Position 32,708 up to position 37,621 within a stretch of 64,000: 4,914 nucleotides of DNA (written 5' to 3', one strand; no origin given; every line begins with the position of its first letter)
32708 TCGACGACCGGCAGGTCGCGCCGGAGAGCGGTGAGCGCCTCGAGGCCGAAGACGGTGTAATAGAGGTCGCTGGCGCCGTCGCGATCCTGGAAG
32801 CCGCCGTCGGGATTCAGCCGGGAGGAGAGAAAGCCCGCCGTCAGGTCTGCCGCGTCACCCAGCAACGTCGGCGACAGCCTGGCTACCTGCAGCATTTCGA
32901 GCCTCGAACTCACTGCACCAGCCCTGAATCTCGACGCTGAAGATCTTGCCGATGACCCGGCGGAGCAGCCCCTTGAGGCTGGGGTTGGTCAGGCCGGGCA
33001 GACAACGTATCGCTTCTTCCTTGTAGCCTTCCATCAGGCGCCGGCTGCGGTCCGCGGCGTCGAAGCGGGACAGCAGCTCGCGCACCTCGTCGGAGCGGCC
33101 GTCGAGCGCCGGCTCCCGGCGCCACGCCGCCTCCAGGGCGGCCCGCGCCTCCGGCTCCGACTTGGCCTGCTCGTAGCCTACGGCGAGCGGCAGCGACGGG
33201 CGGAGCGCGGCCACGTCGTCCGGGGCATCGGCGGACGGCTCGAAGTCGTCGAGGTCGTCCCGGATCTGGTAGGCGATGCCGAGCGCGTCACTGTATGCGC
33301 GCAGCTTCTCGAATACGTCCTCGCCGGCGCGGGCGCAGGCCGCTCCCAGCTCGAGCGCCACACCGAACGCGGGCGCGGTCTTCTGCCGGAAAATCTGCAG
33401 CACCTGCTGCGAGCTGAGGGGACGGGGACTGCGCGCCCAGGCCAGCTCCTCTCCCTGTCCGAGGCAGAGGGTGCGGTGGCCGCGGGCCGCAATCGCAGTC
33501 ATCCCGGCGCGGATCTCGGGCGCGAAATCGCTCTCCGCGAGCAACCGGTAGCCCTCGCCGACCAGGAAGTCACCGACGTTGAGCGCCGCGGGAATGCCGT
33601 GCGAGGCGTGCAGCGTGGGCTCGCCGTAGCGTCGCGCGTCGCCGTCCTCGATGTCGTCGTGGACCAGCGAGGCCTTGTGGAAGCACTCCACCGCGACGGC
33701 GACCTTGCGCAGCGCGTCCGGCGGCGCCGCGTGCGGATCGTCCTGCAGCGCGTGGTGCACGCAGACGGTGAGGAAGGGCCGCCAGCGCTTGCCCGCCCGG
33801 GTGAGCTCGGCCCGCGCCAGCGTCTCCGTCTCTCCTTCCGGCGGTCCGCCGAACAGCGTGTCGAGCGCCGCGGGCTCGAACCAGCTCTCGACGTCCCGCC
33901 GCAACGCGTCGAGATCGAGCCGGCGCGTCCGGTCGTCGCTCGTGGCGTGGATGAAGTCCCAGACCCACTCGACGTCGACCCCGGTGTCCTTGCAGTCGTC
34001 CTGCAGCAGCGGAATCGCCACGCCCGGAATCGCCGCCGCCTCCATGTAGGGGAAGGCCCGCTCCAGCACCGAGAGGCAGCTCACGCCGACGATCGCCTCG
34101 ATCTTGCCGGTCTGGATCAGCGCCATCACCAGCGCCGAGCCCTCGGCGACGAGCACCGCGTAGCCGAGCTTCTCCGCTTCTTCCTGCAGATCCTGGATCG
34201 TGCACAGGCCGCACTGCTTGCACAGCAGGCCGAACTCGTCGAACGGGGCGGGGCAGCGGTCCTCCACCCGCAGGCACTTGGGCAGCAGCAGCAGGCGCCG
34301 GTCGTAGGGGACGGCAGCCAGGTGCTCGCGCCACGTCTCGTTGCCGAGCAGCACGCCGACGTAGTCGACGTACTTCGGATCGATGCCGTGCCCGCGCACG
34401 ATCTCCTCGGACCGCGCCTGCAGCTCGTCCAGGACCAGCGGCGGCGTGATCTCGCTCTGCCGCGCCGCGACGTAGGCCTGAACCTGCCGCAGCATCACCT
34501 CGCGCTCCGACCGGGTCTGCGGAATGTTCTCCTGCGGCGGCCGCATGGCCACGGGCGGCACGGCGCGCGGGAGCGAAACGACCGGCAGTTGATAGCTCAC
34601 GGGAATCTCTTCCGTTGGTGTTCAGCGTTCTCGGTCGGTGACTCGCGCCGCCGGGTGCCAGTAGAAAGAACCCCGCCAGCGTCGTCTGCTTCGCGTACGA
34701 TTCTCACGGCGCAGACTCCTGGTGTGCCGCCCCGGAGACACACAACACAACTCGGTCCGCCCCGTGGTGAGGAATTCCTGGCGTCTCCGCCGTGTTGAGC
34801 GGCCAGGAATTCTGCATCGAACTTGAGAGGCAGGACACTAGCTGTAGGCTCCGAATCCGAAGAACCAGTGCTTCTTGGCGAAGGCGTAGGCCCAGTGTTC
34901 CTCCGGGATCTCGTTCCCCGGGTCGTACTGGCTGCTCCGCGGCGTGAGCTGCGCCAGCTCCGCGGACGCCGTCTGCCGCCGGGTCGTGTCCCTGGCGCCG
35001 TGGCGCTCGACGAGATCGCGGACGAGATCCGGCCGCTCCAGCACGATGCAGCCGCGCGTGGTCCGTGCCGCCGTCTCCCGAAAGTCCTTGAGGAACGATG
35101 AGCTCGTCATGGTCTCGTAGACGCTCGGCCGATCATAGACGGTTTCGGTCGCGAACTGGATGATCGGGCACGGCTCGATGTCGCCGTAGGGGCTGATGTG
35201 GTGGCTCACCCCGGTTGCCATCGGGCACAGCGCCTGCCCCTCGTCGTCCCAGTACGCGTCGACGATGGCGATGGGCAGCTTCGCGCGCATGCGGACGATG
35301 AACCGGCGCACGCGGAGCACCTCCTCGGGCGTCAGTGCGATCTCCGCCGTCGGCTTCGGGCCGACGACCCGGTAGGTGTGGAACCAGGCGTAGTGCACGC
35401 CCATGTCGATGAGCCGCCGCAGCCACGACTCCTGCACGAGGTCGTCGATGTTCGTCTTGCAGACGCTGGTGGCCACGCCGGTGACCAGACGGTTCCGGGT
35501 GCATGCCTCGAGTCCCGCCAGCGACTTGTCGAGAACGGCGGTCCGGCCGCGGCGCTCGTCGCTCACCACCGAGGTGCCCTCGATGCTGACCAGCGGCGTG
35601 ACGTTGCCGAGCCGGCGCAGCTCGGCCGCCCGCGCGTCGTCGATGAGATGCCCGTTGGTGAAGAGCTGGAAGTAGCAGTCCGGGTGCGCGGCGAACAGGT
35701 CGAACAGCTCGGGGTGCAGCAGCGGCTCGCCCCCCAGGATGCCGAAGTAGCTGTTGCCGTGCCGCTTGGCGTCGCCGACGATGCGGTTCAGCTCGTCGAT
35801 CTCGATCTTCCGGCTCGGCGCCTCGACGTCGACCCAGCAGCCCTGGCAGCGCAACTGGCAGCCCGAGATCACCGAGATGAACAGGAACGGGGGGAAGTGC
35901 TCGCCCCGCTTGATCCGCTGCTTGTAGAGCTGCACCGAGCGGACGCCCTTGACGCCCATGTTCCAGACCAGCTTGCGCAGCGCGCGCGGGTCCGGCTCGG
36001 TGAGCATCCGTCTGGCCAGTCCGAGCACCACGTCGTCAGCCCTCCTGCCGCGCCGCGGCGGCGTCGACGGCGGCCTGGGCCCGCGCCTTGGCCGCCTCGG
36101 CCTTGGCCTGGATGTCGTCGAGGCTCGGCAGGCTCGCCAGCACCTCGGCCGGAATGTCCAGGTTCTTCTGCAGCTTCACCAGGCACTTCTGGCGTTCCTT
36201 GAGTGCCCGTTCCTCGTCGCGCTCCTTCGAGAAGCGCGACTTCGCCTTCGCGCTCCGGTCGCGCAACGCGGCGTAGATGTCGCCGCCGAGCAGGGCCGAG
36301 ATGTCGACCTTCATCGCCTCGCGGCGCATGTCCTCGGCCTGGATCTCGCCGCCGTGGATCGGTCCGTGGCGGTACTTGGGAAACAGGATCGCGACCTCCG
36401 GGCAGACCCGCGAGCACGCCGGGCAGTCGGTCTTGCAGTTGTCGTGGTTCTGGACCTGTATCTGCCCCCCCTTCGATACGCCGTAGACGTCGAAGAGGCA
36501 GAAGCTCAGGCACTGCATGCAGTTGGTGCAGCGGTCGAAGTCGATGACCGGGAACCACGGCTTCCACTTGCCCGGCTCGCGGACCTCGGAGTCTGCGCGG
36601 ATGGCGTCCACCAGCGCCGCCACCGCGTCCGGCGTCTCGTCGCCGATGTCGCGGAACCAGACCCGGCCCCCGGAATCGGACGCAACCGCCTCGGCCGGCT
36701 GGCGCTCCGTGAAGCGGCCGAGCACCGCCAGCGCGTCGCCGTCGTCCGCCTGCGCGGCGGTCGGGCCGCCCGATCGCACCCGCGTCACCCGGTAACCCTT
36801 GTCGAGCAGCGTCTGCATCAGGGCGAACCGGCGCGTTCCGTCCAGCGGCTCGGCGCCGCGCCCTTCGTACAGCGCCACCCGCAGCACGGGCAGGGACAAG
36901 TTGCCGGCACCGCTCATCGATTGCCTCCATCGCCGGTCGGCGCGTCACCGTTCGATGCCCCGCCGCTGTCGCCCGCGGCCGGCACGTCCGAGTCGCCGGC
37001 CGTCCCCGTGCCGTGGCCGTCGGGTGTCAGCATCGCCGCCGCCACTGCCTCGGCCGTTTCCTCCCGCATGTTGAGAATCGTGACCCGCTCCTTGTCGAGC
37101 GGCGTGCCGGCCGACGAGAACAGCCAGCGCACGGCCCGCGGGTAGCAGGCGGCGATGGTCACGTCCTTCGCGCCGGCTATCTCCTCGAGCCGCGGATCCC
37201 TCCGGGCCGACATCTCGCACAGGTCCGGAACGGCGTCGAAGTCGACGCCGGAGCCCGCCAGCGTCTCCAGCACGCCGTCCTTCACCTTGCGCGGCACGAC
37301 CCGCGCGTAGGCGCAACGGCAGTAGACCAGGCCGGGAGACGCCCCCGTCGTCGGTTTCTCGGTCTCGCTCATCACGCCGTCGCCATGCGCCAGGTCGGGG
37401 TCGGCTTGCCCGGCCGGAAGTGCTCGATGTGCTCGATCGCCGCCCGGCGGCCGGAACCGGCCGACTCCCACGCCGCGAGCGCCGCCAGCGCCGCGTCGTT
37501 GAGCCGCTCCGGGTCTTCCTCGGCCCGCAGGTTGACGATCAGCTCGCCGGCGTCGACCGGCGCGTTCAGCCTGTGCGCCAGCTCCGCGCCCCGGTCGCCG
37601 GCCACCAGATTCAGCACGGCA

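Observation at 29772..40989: Terpene cyclase / polyprenyl synthase genes chained to a GcvH-like carrier, dedicated ligase, cysteine desulfurase, G3E GTPase, ferredoxin and radical SAM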

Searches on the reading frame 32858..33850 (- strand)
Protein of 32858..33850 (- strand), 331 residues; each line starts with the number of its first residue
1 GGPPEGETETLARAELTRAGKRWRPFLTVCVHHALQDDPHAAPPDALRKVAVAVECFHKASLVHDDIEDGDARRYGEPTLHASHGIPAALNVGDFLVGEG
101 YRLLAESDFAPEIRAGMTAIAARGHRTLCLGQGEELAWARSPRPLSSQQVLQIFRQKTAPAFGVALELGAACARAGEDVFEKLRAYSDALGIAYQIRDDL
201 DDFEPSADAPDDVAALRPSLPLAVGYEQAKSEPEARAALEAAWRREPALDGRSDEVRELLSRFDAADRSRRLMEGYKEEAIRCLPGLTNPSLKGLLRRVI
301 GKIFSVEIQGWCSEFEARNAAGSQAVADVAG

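Call 60: search_solved_structures(query=window:32858-33850:-, max_evalue=1e-10, show_alignments=2)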
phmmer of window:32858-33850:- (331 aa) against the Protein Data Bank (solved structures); distinct sequences matched with E-value up to 1e-10: 105 (the best 60 are shown).
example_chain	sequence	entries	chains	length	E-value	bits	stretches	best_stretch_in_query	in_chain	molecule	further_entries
4kkm_A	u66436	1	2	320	1.4e-24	90.1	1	17-254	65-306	Polyprenyl synthetase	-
1wy0_A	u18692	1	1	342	6.7e-24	87.8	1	17-203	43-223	geranylgeranyl pyrophosphate synthetase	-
9v4g_A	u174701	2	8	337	7.4e-24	87.7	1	13-288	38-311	prenyltransferase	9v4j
4jxn_A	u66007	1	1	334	1.6e-23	86.5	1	18-236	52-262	Octaprenyl-diphosphate synthase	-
5jfq_A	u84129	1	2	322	2.5e-23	85.9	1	4-205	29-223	Geranylgeranyl Pyrophosphate Synthetase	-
3oyr_A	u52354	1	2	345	4.8e-23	85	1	11-283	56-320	Trans-isoprenyl diphosphate synthase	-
9v4h_A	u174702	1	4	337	6.2e-23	84.6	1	13-288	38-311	prenyltransferase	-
7lbj_A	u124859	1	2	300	7.9e-23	84.3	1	13-237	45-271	Geranyltranstransferase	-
9v4i_A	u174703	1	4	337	1e-22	83.9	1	13-288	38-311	prenyltransferase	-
3mzv_A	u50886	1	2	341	4.7e-21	78.4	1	17-296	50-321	Decaprenyl diphosphate synthase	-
3p8r_A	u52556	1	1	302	6.4e-21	78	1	15-230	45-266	Geranyltranstransferase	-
9ddy_A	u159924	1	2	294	6.8e-20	74.6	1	18-229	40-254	Geranyltranstransferase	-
4lob_A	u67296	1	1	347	2.1e-19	73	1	16-288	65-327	Polyprenyl synthetase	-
3m9u_A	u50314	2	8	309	9.1e-19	70.9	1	17-205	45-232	Farnesyl-diphosphate synthase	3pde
3llw_A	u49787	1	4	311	1.6e-18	70.1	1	17-206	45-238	Geranyltranstransferase (IspA)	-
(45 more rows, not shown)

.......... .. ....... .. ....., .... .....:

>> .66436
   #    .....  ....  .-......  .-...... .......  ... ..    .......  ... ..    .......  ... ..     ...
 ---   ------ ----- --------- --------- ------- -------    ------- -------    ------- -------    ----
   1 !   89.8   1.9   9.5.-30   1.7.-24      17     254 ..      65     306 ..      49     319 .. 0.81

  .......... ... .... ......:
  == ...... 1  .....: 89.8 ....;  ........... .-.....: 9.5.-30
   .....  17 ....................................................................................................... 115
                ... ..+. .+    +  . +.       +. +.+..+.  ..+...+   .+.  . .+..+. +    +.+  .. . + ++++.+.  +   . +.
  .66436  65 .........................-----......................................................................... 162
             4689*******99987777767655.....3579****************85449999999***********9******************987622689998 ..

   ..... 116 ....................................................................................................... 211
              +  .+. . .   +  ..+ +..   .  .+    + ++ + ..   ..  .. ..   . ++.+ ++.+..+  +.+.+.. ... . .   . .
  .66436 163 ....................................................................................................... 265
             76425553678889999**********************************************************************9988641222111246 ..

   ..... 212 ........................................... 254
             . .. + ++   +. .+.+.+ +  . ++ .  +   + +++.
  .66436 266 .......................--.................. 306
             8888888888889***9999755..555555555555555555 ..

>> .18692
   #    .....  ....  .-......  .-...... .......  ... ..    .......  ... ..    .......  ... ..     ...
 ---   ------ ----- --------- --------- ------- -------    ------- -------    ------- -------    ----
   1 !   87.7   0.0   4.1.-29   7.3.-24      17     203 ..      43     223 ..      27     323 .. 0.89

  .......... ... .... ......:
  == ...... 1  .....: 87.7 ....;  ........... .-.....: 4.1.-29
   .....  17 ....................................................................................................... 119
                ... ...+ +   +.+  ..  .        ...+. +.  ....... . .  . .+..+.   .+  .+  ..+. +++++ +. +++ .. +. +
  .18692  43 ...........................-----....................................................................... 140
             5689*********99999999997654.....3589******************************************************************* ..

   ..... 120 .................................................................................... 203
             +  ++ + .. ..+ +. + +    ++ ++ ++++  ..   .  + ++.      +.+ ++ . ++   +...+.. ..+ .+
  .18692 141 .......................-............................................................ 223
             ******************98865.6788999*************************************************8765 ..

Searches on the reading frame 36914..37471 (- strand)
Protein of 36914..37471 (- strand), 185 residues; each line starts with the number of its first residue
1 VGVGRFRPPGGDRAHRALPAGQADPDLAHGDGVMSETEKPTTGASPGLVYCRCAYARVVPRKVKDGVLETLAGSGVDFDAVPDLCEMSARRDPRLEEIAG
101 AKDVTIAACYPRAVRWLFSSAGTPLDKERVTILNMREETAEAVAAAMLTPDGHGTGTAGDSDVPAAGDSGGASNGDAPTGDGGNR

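Call 5: search_protein_families(library=pfam, proteins=[window:36914-37471:-], max_evalue=0.01)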
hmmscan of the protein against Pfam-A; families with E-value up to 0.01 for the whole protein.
window:36914-37471:- (185 aa): 0 families

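Call 6: search_protein_families(library=ncbifam, proteins=[window:36914-37471:-], max_evalue=0.01)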
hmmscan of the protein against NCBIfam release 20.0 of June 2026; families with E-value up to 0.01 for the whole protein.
window:36914-37471:- (185 aa): 0 families

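Call 44: find_homologous_proteins(query=window:36914-37372:-, max_evalue=0.001)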
Query window:36914-37372:- (152 aa): 2485 proteins with E <= 0.001 among 2714 candidates; the best 120 are listed.
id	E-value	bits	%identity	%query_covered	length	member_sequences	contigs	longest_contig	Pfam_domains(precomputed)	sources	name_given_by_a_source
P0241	2.9e-86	305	93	100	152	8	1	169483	-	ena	-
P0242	1.8e-69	251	79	99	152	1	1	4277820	-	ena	-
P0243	2.7e-69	250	80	100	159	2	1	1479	-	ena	-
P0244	8.6e-69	248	79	100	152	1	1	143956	-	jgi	-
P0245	2.4e-68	247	78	100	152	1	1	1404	-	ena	-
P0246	2.6e-68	247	78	100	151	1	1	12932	-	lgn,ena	-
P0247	7.4e-68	245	78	100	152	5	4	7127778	-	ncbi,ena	-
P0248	5.8e-67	243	78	100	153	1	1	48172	-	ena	-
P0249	3.8e-66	240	79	100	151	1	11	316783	-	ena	-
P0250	8.0e-66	239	76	100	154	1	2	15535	-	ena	-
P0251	2.9e-65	237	85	68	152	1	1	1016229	-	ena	-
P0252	2.3e-64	234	75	100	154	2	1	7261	-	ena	-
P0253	2.6e-64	234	75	100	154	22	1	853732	-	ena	-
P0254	3.8e-64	233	77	100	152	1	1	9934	-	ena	-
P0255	4.1e-64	233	76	100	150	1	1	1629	-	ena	-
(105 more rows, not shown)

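Call 55: predict_structure(alignment_id=A5)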
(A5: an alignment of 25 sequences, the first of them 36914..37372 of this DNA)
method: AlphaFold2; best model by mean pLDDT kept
length: 152 residues; sequences in the alignment: 25
mean_pLDDT: 79.4   pTM: 0.67
mean pLDDT of the five models: 79.4, 78.4, 77.9, 76.7, 75.5
residues with pLDDT >= 90: 86; 70-90: 15; 50-70: 29; < 50: 22
segments of 3 or more residues with pLDDT < 50: 7-10, 119-129
pLDDT, mean of each block of 10 residues (from residue 1): 56 80 80 95 91 94 91 93 95 93 95 78 47 51 57 54
secondary structure, 60 per line:
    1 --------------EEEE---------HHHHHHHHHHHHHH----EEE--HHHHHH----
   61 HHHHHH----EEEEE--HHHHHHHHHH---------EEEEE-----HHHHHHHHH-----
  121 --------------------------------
elements in order: E15-18 H28-41 E46-48 H51-56 H61-66 E71-75 H78-87 E97-101 H107-115

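Call 57: fold_search(model_id=the predicted structure, library=pdb)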
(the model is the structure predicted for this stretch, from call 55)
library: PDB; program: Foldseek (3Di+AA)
matches with E <= 10: 1047; with E <= 0.001: 0
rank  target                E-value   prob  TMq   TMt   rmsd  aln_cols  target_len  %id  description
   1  9znh_D                7.1e-03  0.72  0.28  0.28   7.2       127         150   18  Crystal Structure of 6,7-dimethyl-8-ribityllumazine synthase from Bordetella pertussis (released 2025-12-24)
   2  5im4_V                1.5e-02  0.84  0.32  0.35   7.4       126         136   13  Crystal structure of designed two-component self-assembling icosahedral cage I52-32 (released 2016-07-27)
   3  5im4_h                1.6e-02  0.72  0.32  0.34   8.3       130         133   15  Crystal structure of designed two-component self-assembling icosahedral cage I52-32 (released 2016-07-27)
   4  5im4_K                2.2e-02  0.75  0.32  0.35   7.2       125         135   14  Crystal structure of designed two-component self-assembling icosahedral cage I52-32 (released 2016-07-27)
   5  5im4_B                2.2e-02  0.75  0.32  0.34   7.3       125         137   14  Crystal structure of designed two-component self-assembling icosahedral cage I52-32 (released 2016-07-27)
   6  6xeh_MODEL_1_A        2.6e-02  0.85  0.38  0.44   5.6       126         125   13  Solution NMR Structure of DE NOVO DESIGNED Rossmann 2x3 Fold Protein r2x3_168, Northeast Structural Genomics C (released 2020-08-05)
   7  1rvv_1                3.0e-02  0.44  0.28  0.28   8.7       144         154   14  SYNTHASE/RIBOFLAVIN SYNTHASE COMPLEX OF BACILLUS SUBTILIS (released 1996-12-07)
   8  5im4_W                3.4e-02  0.57  0.31  0.34   7.9       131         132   14  Crystal structure of designed two-component self-assembling icosahedral cage I52-32 (released 2016-07-27)
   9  5im4_D                3.7e-02  0.72  0.32  0.36   7.3       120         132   13  Crystal structure of designed two-component self-assembling icosahedral cage I52-32 (released 2016-07-27)
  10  4c76_A                3.7e-02  0.51  0.30  0.26   7.2       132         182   16  Crystal Structure of the FMN-reductase Msue from Pseudomonas putida KT2440. (released 2014-10-01)
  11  5im4_f                3.9e-02  0.66  0.32  0.35   7.2       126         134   13  Crystal structure of designed two-component self-assembling icosahedral cage I52-32 (released 2016-07-27)
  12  7mj0_A                4.5e-02  0.80  0.38  0.31   9.9       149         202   17  LarB, a carboxylase/hydrolase involved in synthesis of the cofactor for lactate racemase, in complex with adenosine mo (released 2021-09-29)
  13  2xdy                  4.5e-02  0.60  0.32  0.35   6.4       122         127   11  Crystal structure of the N. crassa QDE-2 AGO MID domain (released 2010-06-16)
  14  8rvu_A                5.1e-02  0.72  0.36  0.11   7.9       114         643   21  CryoEM structure of the Elp-Hdr complex of Methanothermobacter marburgensis state 2 (composite structure) (released 2025-05-14)
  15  4kq6_D                5.1e-02  0.33  0.28  0.27  14.2       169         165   11  Product complex of lumazine synthase from candida glabrata (released 2013-05-29)
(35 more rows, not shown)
